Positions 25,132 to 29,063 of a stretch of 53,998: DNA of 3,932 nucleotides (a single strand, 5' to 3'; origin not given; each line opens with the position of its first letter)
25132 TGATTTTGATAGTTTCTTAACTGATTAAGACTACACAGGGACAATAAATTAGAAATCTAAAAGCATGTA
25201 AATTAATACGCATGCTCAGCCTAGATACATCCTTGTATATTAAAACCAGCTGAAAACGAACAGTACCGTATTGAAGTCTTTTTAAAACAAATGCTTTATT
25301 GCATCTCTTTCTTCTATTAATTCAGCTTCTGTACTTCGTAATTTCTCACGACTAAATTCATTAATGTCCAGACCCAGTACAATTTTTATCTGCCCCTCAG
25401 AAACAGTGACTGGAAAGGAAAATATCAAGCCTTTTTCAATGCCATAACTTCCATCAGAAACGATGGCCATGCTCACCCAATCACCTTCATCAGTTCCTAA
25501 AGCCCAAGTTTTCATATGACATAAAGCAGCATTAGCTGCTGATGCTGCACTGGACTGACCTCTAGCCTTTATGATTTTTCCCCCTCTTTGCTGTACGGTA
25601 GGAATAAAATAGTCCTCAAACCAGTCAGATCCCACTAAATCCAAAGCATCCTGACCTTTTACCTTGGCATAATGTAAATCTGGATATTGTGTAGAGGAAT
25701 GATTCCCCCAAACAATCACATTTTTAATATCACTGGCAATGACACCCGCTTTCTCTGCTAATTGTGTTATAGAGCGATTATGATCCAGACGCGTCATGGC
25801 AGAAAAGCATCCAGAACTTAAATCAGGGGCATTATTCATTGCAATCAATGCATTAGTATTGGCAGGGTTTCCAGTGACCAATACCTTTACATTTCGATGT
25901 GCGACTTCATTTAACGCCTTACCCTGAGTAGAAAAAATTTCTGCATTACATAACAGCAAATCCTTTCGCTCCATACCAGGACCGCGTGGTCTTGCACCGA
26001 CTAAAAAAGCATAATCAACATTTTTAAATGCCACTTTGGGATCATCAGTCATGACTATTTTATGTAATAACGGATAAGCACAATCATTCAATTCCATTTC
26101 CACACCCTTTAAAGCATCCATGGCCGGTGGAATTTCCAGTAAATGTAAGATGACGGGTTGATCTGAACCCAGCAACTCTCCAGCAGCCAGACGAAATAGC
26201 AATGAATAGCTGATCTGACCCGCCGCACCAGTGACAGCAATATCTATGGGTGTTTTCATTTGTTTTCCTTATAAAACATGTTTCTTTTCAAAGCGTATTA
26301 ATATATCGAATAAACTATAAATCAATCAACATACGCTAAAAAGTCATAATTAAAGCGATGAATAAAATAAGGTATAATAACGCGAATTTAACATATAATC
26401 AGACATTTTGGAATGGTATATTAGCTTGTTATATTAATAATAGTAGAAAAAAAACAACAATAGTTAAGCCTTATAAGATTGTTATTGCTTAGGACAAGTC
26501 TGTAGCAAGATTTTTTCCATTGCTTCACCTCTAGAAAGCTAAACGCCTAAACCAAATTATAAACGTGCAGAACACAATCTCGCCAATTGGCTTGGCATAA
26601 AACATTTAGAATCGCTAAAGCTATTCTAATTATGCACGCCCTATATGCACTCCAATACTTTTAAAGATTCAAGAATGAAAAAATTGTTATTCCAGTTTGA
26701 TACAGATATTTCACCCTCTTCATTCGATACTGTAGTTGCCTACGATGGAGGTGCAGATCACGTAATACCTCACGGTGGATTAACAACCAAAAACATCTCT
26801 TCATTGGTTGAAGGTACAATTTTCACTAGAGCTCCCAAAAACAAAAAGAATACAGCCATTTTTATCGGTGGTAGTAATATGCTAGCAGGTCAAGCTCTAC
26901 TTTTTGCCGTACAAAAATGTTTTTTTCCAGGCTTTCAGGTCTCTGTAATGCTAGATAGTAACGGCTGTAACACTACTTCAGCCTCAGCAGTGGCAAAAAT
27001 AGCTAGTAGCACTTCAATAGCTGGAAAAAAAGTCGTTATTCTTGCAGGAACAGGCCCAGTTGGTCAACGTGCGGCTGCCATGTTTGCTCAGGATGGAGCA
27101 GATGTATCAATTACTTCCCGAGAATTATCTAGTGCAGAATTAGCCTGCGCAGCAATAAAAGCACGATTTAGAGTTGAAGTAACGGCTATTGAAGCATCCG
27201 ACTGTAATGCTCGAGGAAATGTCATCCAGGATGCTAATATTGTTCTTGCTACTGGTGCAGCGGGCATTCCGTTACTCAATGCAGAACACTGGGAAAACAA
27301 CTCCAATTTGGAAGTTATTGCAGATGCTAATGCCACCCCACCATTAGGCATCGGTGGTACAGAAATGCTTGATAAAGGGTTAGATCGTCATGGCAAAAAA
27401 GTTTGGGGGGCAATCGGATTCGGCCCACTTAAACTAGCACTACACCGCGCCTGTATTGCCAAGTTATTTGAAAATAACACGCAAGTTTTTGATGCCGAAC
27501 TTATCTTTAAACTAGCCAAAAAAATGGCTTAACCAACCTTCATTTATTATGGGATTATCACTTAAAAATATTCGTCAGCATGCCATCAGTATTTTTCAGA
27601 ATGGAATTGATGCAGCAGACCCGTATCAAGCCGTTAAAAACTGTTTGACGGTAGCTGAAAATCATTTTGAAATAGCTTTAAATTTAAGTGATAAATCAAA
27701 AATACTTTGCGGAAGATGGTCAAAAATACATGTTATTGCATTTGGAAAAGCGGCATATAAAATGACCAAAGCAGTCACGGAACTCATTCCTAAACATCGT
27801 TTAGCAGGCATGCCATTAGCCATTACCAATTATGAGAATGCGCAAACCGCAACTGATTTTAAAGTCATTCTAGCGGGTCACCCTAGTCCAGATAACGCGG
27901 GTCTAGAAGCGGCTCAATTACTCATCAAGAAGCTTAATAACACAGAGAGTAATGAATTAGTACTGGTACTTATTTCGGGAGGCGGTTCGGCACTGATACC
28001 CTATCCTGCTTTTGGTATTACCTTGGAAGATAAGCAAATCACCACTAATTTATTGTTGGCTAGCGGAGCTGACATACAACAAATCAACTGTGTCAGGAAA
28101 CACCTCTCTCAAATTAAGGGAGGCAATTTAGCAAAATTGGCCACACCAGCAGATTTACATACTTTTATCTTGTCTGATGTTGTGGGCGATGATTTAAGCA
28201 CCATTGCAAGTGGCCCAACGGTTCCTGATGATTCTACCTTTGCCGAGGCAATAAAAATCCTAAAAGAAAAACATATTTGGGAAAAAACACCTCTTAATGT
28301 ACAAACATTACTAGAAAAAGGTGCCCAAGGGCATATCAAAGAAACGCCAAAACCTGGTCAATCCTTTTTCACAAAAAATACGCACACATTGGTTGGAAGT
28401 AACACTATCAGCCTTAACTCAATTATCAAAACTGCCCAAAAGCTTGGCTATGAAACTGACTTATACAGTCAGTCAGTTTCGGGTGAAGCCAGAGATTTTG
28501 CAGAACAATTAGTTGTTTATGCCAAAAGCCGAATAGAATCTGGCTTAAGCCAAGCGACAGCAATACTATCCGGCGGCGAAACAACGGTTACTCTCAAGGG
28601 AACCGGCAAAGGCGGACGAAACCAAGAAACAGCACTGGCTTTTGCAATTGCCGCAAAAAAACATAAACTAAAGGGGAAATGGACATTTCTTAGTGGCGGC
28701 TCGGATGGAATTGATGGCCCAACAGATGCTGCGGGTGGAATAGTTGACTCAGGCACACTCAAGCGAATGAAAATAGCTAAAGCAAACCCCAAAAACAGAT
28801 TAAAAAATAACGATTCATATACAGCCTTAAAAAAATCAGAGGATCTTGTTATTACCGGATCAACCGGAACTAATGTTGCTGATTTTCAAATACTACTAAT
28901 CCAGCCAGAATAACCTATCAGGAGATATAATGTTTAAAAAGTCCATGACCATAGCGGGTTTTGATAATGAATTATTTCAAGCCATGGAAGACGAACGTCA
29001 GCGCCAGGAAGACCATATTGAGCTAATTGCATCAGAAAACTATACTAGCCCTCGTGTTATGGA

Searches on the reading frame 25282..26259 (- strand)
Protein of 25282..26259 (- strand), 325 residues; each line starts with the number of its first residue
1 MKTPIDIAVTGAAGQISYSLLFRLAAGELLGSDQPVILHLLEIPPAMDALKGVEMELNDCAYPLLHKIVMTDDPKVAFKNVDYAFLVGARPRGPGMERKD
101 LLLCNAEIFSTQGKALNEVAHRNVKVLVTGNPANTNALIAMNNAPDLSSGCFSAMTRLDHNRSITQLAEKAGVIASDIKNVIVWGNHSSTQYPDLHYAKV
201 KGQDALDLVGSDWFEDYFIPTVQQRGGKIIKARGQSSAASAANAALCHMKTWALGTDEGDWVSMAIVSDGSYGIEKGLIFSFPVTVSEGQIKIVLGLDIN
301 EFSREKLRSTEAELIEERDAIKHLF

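Call 50: search_protein_families(library=pfam, proteins=[window:25282-26259:-], max_evalue=0.00001)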
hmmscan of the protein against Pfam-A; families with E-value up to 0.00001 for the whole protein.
window:25282-26259:- (325 aa): 2 families
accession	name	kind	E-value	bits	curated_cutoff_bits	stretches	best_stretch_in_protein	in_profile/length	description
PF02866.23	Ldh_1_C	-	8.3e-42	143.6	22.6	1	156-322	1-171/174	lactate/malate dehydrogenase, alpha/beta C-terminal domain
PF00056.29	Ldh_1_N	-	4.2e-31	108.3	27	1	7-145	3-133/141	lactate/malate dehydrogenase, NAD binding domain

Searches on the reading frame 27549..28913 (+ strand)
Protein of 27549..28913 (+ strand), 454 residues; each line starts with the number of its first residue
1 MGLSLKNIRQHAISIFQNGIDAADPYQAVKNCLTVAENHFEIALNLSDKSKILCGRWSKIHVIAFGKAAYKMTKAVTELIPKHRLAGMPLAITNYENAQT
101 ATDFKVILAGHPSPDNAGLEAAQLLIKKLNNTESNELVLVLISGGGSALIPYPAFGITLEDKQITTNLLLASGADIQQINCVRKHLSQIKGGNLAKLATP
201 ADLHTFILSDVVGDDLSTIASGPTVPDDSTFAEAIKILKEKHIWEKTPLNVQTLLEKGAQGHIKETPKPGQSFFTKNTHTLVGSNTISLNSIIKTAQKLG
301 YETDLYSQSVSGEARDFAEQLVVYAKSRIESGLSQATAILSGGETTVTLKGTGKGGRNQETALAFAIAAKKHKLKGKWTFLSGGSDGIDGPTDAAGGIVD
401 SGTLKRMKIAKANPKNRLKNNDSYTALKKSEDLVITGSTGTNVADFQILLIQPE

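Call 50: search_protein_families(library=pfam, proteins=[window:27549-28913:+], max_evalue=0.00001)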
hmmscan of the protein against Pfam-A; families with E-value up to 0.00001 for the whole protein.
window:27549-28913:+ (454 aa): 2 families
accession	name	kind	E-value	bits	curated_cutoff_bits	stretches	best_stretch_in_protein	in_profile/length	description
PF13660.11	DUF4147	-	8.8e-79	264.7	23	1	13-256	3-234/234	Domain of unknown function (DUF4147)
PF05161.18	MOFRL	-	3.1e-37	127.4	28.3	1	338-445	2-106/106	MOFRL family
